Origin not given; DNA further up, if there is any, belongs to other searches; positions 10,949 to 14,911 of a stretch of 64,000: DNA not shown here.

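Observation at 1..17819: Co-directional island of five giant multi-modular cellulolytic enzymes, all T9SS-type cargo (expansin-like, GH9, GH8, GH5, GH8-malectin)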

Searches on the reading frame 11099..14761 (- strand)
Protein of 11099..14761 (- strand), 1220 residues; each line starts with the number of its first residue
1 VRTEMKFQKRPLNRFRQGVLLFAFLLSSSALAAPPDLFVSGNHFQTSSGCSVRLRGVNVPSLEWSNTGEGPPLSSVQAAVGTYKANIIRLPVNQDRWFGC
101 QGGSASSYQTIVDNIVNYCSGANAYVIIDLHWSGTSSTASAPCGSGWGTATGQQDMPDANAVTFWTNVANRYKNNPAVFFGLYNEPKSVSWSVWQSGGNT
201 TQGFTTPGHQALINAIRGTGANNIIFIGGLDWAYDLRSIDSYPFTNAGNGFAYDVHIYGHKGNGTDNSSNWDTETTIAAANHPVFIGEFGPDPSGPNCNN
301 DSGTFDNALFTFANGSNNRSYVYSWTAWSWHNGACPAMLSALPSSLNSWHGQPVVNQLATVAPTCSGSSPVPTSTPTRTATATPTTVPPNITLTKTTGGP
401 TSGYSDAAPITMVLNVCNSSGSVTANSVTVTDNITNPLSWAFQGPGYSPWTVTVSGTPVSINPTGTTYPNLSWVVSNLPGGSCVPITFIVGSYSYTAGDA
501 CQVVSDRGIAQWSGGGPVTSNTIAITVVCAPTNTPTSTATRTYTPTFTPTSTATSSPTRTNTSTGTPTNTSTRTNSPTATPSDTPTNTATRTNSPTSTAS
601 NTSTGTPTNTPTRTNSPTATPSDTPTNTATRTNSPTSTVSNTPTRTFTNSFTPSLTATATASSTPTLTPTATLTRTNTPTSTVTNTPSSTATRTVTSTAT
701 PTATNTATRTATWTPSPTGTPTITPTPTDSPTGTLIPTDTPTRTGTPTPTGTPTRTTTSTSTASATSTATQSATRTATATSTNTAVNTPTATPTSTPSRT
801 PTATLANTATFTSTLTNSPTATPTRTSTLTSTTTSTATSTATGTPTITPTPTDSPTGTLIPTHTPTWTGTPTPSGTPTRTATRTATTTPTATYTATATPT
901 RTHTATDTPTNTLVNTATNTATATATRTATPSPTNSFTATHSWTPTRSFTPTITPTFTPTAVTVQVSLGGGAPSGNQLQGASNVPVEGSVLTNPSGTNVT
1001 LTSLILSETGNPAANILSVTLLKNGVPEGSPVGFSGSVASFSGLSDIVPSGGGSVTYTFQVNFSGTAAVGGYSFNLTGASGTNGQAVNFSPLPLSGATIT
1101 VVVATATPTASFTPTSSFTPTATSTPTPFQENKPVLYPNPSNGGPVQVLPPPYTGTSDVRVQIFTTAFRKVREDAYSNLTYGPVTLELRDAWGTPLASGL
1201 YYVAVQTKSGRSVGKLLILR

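Call 7: search_protein_families(library=pfam, proteins=[window:11099-14761:-], max_evalue=0.01)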
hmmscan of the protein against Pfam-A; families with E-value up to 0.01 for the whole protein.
window:11099-14761:- (1220 aa): 1 family
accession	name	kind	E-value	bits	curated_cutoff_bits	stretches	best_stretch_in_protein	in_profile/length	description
PF00150.24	Cellulase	-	4.7e-37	128.4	23.5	1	47-332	3-270/272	Cellulase (glycosyl hydrolase family 5)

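Call 8: search_protein_families(library=ncbifam, proteins=[window:11099-14761:-], max_evalue=0.1)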
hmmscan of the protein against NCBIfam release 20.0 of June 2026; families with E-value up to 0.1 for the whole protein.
window:11099-14761:- (1220 aa): 1 family
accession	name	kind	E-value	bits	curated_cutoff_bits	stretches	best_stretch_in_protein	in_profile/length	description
TIGR04183.1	Por_Secre_tail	domain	0.0097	15.9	23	1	1136-1218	1-71/72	T9SS type A sorting domain-containing protein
